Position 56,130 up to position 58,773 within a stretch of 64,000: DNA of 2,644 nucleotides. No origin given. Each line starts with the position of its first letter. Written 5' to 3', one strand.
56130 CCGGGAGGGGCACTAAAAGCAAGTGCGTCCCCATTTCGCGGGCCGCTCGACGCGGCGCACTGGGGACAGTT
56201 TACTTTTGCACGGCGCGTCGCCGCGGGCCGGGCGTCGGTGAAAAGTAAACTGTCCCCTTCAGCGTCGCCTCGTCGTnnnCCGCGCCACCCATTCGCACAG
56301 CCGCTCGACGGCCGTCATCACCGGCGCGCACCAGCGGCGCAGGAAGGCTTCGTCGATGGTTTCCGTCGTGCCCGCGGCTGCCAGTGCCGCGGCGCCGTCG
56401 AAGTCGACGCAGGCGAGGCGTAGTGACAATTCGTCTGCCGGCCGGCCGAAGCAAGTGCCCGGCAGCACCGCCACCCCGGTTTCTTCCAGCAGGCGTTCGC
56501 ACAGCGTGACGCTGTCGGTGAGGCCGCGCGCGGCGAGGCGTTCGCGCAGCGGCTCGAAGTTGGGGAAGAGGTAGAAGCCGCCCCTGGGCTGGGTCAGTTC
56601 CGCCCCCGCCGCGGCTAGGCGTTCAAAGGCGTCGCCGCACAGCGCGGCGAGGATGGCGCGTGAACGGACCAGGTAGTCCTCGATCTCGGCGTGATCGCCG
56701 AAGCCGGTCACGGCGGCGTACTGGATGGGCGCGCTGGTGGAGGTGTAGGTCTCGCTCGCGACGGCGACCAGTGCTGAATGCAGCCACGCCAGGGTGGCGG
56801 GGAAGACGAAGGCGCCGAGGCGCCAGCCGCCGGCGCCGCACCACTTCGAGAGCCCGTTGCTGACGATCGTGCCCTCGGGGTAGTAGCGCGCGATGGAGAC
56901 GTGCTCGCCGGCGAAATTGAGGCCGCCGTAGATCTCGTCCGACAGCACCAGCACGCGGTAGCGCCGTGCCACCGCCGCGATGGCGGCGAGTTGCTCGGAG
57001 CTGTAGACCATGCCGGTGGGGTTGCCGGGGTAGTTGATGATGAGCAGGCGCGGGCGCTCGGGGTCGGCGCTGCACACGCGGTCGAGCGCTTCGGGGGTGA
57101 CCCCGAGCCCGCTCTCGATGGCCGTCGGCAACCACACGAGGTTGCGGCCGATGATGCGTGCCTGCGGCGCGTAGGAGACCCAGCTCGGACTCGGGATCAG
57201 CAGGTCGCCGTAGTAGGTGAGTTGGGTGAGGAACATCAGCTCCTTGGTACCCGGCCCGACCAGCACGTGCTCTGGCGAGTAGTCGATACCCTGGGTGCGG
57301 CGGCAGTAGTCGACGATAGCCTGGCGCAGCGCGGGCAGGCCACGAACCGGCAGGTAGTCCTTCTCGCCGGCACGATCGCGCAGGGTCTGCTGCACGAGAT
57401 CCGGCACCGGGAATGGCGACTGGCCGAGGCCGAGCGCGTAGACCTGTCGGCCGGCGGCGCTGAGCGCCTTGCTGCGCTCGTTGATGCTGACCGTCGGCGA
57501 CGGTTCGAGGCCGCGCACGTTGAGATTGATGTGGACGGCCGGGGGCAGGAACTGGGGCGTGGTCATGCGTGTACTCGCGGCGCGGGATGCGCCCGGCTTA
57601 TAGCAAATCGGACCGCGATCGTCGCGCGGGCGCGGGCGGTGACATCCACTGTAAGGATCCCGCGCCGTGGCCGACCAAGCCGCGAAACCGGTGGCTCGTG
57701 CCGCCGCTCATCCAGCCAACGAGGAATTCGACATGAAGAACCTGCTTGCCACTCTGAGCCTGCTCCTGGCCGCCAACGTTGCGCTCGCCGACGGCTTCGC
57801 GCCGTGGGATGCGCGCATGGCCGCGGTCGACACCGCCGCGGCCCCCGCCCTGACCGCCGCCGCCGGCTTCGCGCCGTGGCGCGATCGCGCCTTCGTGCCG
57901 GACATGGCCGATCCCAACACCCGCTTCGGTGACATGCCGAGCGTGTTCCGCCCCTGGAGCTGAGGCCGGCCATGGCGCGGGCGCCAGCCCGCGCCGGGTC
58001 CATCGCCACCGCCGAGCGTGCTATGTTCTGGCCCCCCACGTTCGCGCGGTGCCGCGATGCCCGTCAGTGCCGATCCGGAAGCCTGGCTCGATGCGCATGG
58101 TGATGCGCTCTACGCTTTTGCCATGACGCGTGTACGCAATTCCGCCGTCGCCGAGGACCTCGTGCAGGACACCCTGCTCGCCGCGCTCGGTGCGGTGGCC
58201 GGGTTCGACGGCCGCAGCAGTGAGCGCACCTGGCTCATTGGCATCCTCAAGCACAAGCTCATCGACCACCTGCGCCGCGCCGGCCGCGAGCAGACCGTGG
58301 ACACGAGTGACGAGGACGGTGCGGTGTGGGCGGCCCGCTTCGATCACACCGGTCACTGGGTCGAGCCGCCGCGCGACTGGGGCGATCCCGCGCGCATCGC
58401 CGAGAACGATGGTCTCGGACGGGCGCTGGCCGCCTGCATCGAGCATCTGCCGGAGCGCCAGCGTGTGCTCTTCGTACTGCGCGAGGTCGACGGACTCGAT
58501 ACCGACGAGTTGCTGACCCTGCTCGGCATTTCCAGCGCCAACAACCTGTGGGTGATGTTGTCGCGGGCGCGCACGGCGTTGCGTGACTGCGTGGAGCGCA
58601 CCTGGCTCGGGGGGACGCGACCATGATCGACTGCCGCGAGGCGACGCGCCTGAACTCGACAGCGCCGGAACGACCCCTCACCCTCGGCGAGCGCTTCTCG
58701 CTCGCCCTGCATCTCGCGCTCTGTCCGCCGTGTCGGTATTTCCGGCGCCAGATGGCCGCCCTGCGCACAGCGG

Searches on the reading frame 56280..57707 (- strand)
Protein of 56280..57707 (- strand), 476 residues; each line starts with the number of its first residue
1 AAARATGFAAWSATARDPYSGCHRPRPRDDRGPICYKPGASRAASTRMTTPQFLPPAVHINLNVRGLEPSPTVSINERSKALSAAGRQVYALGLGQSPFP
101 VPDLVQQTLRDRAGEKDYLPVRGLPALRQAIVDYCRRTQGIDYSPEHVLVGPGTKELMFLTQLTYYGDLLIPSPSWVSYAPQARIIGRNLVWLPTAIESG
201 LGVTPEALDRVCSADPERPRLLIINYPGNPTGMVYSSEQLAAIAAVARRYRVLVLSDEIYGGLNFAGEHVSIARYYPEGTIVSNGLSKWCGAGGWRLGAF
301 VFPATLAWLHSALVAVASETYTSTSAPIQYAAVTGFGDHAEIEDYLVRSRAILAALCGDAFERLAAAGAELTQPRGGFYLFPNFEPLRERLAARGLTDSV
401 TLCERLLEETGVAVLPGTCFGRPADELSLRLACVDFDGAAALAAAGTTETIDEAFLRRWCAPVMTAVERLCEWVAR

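Call 35: search_protein_families(library=pfam, proteins=[window:56280-57707:-], max_evalue=0.0001)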
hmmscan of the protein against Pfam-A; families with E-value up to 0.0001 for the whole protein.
window:56280-57707:- (476 aa): 1 family
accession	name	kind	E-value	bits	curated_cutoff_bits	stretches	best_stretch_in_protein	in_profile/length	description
PF00155.27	Aminotran_1_2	-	1.9e-51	175.8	19.7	1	92-433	6-346/361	Aminotransferase class I and II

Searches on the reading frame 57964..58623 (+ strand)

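Call 35: search_protein_families(library=pfam, proteins=[window:57964-58623:+], max_evalue=0.0001)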
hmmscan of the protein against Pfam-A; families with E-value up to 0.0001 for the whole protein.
window:57964-58623:+ (220 aa): 2 families
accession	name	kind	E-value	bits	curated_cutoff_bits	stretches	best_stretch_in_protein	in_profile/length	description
PF04542.20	Sigma70_r2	-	2.6e-17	62.8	24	1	43-108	3-70/71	Sigma-70 region 2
PF08281.18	Sigma70_r4_2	-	1.2e-09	38.1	25.7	1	153-206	2-54/54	Sigma-70, region 4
